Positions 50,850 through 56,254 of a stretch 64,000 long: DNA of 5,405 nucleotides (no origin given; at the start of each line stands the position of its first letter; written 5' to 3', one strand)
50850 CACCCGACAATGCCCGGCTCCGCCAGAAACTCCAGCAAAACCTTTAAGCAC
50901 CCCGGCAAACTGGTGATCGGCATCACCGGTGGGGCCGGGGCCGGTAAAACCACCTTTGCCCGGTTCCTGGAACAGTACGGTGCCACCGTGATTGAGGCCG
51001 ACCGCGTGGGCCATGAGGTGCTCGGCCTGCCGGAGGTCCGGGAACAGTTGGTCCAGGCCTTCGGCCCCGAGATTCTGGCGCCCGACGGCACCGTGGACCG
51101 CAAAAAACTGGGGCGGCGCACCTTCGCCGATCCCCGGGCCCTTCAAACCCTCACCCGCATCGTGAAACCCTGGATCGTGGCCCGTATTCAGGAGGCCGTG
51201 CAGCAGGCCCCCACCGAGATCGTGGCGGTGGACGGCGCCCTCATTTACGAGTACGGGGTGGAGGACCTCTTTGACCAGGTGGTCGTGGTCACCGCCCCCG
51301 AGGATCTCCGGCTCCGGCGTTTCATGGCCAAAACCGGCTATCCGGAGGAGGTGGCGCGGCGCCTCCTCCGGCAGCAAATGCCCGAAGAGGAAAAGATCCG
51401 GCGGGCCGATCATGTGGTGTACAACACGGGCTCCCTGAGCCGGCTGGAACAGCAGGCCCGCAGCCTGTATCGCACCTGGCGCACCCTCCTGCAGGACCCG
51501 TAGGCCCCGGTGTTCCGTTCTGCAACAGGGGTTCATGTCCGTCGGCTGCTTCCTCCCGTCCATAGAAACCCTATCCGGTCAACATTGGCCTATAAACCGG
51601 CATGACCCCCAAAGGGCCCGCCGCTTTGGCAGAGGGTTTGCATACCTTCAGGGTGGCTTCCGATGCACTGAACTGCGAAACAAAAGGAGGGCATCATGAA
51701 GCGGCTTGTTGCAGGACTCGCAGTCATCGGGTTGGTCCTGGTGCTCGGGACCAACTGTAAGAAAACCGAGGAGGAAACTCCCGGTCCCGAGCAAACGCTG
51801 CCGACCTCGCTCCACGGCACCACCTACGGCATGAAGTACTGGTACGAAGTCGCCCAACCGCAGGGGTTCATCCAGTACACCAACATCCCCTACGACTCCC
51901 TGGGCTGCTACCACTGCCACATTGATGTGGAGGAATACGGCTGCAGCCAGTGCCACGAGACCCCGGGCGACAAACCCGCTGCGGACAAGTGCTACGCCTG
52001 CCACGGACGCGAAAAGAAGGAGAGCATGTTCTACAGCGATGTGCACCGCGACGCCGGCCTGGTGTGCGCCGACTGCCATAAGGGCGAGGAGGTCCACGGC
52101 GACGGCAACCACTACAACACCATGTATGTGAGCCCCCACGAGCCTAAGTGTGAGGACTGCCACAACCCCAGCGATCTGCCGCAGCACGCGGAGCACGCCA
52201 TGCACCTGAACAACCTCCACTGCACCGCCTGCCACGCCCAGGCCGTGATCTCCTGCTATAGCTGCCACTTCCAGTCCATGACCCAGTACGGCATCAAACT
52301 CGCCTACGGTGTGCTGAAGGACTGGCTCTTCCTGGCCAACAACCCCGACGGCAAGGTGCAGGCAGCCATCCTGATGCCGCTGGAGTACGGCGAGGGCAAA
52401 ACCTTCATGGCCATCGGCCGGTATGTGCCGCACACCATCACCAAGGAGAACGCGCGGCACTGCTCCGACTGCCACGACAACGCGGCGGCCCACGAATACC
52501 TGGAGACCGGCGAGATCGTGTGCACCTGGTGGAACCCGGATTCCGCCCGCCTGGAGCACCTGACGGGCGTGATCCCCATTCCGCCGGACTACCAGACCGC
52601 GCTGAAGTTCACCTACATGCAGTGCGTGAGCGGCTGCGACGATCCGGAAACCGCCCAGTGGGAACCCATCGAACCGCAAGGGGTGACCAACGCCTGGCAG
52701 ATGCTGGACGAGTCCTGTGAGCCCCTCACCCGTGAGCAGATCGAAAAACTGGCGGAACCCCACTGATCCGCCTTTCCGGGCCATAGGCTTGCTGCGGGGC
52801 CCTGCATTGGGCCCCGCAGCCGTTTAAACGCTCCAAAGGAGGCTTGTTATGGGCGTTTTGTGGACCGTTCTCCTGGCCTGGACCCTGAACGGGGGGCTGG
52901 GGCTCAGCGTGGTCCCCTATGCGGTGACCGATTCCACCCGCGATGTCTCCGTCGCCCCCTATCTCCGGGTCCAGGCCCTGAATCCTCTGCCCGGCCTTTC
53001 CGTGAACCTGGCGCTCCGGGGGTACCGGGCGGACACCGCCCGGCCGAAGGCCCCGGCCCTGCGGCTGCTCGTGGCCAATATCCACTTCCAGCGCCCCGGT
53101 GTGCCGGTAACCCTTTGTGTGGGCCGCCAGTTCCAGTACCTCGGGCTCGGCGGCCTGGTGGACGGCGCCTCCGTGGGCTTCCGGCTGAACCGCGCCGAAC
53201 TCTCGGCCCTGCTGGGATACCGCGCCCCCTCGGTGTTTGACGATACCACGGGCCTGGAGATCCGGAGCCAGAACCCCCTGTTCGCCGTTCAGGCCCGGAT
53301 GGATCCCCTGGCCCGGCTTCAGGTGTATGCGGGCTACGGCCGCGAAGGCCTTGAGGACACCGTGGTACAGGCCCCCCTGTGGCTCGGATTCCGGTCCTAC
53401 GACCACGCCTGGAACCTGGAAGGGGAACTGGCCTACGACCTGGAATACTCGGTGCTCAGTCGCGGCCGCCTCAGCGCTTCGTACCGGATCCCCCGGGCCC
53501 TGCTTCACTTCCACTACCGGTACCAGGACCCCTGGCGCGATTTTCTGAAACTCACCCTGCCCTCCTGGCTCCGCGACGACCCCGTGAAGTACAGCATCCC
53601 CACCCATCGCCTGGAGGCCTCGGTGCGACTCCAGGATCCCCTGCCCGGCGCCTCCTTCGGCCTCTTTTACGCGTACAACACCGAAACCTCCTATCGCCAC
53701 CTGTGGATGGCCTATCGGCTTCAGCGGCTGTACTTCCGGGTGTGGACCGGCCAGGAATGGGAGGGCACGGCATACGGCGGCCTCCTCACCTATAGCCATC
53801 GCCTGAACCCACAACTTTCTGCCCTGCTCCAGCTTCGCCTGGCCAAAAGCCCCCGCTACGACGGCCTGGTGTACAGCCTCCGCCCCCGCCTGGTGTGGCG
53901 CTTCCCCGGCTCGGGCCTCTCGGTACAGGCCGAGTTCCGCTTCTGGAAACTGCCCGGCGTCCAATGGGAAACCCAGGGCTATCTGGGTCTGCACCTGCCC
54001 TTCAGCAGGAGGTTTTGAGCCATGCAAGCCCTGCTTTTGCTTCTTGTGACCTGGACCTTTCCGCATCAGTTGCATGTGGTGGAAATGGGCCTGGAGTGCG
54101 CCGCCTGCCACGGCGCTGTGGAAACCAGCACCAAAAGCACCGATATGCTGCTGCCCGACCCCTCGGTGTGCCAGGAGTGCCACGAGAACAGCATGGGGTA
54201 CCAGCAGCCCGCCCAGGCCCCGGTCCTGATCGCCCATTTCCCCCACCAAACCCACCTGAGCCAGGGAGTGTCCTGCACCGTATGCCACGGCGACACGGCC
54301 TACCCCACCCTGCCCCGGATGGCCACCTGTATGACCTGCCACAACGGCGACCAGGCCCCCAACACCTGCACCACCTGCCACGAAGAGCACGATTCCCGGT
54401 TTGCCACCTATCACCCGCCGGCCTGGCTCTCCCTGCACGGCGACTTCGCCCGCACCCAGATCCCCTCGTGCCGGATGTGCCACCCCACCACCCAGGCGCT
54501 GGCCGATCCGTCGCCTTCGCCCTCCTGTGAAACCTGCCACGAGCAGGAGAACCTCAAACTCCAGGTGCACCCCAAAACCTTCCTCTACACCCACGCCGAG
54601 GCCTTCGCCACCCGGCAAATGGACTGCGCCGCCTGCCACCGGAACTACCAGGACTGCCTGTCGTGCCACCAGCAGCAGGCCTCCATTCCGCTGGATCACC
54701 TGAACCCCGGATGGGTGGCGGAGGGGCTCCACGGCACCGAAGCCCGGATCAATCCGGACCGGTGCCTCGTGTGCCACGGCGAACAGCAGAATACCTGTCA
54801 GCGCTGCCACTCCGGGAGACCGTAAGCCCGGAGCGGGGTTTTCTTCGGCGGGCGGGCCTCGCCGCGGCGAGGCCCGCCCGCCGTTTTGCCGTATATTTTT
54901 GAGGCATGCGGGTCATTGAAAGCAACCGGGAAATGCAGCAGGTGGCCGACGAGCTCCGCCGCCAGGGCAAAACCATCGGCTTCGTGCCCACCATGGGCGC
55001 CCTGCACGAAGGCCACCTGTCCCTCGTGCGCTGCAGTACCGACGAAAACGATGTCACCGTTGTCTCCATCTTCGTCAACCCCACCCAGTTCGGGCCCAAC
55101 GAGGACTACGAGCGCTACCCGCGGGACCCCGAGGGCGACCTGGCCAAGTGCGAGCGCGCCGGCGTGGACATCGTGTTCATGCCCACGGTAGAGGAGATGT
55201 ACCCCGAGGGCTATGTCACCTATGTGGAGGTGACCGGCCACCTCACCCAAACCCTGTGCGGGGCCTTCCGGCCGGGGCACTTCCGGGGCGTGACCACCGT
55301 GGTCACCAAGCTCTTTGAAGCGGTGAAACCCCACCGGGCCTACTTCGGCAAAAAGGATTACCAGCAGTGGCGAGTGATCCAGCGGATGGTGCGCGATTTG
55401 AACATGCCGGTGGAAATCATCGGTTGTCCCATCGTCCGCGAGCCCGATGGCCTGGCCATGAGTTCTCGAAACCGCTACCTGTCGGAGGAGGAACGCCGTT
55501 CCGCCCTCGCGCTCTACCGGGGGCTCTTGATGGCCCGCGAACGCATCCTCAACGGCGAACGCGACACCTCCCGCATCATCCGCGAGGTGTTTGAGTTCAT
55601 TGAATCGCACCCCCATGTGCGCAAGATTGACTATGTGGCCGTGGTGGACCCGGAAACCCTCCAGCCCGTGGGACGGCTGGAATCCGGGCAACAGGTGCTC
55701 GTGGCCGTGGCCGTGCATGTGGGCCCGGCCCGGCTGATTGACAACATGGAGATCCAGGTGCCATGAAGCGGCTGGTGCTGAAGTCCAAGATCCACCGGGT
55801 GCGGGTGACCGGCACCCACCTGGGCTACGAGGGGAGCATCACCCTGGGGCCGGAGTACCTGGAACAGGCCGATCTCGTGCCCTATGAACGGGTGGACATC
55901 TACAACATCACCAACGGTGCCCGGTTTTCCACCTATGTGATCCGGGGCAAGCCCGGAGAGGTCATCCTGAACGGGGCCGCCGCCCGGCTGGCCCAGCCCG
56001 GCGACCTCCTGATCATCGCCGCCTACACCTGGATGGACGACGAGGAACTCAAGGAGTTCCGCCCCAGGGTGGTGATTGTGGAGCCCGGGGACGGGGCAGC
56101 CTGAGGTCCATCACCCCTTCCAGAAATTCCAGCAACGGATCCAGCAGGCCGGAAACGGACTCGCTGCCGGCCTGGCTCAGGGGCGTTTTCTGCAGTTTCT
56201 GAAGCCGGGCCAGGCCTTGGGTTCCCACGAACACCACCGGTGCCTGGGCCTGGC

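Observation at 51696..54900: Compact porin-cytochrome-like cassette: octaheme cytochrome, outer-membrane beta-barrel, undecaheme cytochrome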

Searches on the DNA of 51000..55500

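Call 68: search_rna_families(source=window, start=51000, end=55500, threshold=evalue, max_evalue=1)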
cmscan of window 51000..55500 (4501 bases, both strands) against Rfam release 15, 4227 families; matches with E-value up to 1: 2.
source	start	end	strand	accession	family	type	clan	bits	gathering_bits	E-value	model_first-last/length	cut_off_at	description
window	54846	54883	-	RF03941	mir-3158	Gene; miRNA;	-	22.8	97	0.94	1-81/81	no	mir-3158 microRNA precursor family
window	54850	54895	+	RF02603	BASRCII26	Gene; sRNA;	-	21.2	218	0.033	1-190/190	no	Brucella sRNA CII26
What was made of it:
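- Tried and rejected: Rfam found nothing credible in the region (call 68).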

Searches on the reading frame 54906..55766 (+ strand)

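Call 57: search_protein_families(library=pfam, proteins=[window:54906-55766:+], max_evalue=0.00001)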
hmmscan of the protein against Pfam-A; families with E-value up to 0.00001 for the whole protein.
window:54906-55766:+ (286 aa): 1 family
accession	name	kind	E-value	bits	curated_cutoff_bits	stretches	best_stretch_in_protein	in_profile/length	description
PF02569.21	Pantoate_ligase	-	4.6e-114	380.5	20.7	1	3-281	2-267/268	Pantoate-beta-alanine ligase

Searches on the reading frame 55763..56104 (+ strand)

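Call 57: search_protein_families(library=pfam, proteins=[window:55763-56104:+], max_evalue=0.00001)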
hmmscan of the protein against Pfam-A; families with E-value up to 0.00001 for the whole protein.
window:55763-56104:+ (113 aa): 1 family
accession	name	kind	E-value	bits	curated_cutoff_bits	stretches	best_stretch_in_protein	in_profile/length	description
PF02261.22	Asp_decarbox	-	1.7e-42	144.4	25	1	1-108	1-110/115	Aspartate decarboxylase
